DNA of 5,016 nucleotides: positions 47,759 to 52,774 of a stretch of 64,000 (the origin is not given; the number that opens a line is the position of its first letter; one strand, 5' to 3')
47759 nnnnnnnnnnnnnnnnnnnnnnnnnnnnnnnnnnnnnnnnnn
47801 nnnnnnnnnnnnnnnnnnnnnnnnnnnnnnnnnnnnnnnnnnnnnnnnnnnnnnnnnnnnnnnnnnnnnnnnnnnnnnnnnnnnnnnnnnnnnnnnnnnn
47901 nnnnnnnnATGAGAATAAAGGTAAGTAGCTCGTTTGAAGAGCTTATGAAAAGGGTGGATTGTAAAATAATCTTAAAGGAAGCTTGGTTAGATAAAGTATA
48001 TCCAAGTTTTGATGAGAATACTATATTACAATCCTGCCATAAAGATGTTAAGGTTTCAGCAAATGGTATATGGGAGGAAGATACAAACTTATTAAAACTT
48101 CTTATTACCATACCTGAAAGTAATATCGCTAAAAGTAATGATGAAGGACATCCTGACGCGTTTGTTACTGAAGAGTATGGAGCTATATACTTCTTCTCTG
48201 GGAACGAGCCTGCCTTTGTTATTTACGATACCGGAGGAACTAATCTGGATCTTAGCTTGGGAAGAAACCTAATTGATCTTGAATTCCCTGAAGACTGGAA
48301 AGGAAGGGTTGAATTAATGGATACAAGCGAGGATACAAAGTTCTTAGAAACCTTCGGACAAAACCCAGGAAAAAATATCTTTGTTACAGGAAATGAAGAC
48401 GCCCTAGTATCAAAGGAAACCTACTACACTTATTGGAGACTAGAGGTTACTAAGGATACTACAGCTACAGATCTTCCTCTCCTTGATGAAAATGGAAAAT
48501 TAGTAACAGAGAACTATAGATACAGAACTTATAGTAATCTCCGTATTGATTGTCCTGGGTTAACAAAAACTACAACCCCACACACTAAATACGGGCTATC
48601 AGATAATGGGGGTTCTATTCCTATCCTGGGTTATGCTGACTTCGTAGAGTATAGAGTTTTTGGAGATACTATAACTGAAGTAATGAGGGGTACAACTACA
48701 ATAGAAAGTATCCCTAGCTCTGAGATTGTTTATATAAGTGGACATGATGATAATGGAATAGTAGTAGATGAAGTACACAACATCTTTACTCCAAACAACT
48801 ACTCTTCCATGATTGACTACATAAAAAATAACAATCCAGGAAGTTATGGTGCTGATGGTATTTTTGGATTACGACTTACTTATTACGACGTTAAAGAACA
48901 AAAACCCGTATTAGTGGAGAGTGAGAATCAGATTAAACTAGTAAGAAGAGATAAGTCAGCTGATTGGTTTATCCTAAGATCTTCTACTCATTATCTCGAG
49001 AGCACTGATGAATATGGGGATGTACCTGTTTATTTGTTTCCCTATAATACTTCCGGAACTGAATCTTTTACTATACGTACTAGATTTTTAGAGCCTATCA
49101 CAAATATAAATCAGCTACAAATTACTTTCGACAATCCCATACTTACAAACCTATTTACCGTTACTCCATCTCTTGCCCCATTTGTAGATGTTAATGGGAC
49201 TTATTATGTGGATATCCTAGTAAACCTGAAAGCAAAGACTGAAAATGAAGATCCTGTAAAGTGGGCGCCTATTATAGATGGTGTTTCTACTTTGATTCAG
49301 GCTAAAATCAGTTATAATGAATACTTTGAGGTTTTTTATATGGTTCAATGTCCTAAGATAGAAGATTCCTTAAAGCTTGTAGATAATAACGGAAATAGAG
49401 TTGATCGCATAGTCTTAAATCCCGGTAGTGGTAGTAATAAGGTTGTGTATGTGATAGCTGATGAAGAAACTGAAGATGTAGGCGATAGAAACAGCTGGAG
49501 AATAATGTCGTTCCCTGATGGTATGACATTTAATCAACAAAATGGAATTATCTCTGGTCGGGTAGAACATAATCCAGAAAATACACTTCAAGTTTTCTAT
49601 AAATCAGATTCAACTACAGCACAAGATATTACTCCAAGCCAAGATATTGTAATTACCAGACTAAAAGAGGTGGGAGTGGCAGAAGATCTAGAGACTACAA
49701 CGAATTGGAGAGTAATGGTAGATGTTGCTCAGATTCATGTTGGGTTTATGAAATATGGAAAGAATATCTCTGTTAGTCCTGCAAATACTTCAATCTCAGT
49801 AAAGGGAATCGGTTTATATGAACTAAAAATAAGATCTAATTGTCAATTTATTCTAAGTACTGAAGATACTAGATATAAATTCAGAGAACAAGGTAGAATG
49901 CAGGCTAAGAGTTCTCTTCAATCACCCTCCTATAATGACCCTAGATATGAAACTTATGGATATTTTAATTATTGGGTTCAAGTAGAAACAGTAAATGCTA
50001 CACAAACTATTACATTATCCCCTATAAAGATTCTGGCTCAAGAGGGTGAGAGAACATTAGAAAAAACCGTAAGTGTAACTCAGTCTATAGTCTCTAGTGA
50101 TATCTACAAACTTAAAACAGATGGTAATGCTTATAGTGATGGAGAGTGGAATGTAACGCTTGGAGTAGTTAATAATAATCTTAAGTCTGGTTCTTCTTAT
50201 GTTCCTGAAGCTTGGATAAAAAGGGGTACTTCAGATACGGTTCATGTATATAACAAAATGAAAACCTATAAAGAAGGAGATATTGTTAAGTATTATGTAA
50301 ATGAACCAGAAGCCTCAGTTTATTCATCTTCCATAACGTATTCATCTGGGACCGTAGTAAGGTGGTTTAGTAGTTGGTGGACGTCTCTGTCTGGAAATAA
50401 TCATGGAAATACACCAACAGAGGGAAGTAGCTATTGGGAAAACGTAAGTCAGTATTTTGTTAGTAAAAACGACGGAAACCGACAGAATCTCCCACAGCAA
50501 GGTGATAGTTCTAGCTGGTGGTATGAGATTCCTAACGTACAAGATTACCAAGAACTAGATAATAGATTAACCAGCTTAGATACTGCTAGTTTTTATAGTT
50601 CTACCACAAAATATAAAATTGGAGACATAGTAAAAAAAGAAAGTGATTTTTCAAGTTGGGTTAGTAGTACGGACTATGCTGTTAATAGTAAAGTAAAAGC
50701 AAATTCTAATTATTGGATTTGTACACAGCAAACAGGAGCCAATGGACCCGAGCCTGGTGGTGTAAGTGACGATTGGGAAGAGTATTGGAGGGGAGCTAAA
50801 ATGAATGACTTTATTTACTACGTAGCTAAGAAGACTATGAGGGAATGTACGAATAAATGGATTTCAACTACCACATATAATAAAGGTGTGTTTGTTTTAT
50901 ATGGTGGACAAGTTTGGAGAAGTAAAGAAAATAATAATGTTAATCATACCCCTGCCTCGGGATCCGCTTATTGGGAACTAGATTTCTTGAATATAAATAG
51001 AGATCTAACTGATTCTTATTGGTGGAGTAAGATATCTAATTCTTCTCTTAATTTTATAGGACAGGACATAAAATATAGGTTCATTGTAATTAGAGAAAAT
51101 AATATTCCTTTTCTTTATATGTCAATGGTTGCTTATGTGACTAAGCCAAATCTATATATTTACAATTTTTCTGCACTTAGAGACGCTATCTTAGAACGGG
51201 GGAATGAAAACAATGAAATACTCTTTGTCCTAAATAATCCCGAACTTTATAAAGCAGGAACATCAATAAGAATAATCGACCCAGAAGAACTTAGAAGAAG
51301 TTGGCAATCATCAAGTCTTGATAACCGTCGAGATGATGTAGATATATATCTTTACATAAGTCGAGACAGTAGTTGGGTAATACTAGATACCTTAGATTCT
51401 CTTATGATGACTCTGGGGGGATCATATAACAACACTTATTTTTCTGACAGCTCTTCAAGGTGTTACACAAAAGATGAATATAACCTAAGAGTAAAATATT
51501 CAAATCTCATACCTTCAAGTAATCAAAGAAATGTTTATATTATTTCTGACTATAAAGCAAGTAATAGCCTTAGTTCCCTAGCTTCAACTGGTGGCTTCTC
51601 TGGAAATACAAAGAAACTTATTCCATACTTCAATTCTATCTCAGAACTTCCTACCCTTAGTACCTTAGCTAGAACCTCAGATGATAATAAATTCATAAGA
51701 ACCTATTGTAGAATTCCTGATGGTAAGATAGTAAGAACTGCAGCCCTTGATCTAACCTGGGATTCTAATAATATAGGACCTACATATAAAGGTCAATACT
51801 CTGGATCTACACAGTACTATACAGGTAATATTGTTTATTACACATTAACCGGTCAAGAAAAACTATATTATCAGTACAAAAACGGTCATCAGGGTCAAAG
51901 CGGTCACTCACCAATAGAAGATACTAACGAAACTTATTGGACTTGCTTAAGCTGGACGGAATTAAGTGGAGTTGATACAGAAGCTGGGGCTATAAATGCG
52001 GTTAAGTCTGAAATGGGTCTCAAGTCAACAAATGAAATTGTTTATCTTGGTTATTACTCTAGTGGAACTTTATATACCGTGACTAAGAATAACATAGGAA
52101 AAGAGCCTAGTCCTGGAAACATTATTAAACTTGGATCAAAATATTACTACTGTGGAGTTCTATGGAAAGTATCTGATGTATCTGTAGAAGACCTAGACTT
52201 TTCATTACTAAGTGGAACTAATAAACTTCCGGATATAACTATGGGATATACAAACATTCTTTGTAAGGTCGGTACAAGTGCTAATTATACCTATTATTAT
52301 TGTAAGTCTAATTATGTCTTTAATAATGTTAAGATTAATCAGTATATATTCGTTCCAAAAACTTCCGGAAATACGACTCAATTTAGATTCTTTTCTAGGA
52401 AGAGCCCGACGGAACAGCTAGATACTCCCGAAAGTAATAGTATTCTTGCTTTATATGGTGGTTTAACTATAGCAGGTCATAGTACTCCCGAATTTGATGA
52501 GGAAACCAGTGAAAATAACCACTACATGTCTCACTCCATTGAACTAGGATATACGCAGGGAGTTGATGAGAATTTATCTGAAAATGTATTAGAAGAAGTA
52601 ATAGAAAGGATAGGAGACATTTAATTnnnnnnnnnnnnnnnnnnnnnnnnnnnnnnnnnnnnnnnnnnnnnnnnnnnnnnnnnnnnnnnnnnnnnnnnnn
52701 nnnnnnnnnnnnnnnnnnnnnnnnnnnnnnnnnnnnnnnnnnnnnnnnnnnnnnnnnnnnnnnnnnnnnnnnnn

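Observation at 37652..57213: About 19.5 kb devoted to four giant fiber proteins carrying many CBM5/12-like Trp-rich modules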

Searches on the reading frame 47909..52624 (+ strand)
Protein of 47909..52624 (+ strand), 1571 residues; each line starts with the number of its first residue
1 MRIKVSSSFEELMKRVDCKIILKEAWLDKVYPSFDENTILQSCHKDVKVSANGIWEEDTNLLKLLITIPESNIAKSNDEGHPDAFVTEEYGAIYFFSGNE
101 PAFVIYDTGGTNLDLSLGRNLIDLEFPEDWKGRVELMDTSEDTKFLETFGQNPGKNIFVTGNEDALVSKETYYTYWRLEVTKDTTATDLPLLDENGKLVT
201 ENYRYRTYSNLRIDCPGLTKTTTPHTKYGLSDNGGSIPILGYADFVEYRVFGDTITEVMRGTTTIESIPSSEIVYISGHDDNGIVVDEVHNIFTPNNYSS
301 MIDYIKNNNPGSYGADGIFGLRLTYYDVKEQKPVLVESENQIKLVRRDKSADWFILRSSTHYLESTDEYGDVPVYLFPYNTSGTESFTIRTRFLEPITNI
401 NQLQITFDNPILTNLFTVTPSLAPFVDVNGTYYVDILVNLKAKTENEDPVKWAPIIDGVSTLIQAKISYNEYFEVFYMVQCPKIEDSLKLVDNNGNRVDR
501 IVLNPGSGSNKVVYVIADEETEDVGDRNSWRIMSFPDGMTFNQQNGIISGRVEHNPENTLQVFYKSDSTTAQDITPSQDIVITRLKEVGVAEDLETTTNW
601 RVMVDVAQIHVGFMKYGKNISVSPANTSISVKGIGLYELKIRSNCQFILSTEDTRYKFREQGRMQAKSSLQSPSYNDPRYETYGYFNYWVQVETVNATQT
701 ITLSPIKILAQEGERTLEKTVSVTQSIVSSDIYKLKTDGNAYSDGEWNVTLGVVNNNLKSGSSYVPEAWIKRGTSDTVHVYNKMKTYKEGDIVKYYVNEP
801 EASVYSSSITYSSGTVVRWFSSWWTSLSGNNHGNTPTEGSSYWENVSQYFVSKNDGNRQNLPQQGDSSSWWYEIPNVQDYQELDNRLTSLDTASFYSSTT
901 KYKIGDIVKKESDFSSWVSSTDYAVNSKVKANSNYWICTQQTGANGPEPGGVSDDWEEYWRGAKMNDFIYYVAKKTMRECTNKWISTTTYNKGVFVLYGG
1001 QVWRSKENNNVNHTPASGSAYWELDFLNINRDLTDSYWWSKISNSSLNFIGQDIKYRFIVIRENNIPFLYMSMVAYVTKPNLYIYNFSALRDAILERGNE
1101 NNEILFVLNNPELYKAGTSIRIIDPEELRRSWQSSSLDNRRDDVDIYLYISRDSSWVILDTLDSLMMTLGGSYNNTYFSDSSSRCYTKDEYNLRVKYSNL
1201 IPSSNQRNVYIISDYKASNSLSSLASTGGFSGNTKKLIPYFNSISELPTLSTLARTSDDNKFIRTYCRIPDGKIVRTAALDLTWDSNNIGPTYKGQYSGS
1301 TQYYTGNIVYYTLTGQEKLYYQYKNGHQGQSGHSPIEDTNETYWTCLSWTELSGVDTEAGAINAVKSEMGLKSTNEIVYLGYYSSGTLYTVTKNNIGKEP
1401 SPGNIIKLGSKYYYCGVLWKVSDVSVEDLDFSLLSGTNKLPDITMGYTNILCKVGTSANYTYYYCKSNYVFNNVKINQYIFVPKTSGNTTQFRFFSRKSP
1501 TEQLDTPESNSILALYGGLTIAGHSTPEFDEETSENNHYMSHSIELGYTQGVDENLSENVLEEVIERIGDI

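Call 5: search_protein_families(library=pfam, proteins=[window:47909-52624:+], max_evalue=1)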
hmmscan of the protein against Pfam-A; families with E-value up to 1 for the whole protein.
window:47909-52624:+ (1571 aa): 1 family
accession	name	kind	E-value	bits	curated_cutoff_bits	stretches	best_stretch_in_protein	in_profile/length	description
PF05345.18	He_PIG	-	0.04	14.8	24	1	513-567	20-84/96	Putative Ig domain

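Call 6: search_protein_families(library=phrogs, proteins=[window:47909-52624:+], max_evalue=0.01)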
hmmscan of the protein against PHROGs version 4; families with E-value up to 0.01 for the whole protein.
window:47909-52624:+ (1571 aa): 0 families

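Call 77: search_protein_families(library=ncbifam, proteins=[window:47909-52624:+], max_evalue=0.1)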
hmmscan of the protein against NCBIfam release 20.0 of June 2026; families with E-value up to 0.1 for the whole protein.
window:47909-52624:+ (1571 aa): 0 families

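Call 79: search_solved_structures(query=window:47909-52624:+, max_evalue=1)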
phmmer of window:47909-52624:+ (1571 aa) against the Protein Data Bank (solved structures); distinct sequences matched with E-value up to 1: 0.

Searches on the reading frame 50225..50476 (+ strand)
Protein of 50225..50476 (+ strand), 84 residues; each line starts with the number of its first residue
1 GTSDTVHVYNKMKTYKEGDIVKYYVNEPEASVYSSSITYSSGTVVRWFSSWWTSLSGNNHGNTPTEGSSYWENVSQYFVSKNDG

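Call 20: search_protein_families(library=pfam, proteins=[window:50225-50476:+], max_evalue=10)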
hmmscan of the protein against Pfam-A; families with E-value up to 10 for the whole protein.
window:50225-50476:+ (84 aa): 2 families
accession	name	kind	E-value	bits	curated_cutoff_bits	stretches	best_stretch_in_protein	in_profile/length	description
PF19197.5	DUF5872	-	0.022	15.8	27.5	1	9-58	18-70/116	Family of unknown function (DUF5872)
PF02839.19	CBM_5_12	-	0.35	11.4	26.2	1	9-23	2-16/44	Carbohydrate-binding module family 5/12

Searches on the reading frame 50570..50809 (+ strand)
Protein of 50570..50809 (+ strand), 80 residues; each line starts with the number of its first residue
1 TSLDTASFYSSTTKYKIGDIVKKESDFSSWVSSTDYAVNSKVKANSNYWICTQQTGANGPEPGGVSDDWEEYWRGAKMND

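Call 20: search_protein_families(library=pfam, proteins=[window:50570-50809:+], max_evalue=10)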
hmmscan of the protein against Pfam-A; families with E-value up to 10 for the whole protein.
window:50570-50809:+ (80 aa): 1 family
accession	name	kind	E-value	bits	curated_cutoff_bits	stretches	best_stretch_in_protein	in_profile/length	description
PF02839.19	CBM_5_12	-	0.0064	16.9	26.2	2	30-69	2-43/44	Carbohydrate-binding module family 5/12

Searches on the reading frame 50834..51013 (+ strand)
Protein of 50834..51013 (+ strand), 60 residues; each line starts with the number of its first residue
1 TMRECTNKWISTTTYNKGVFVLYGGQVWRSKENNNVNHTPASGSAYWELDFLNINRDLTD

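Call 20: search_protein_families(library=pfam, proteins=[window:50834-51013:+], max_evalue=10)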
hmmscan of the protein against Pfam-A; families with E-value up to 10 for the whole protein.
window:50834-51013:+ (60 aa): 2 families
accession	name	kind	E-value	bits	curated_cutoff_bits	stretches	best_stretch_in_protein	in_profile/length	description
PF02839.19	CBM_5_12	-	0.0025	18.3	26.2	1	9-47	2-43/44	Carbohydrate-binding module family 5/12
PF10271.14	Tmp39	-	0.18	11.2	28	1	7-43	315-350/422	Putative transmembrane protein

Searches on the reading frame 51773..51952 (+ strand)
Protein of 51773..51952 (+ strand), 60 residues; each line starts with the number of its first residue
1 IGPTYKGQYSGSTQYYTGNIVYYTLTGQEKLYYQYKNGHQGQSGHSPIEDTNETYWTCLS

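Call 20: search_protein_families(library=pfam, proteins=[window:51773-51952:+], max_evalue=10)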
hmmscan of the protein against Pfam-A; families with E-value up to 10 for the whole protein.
window:51773-51952:+ (60 aa): 0 families
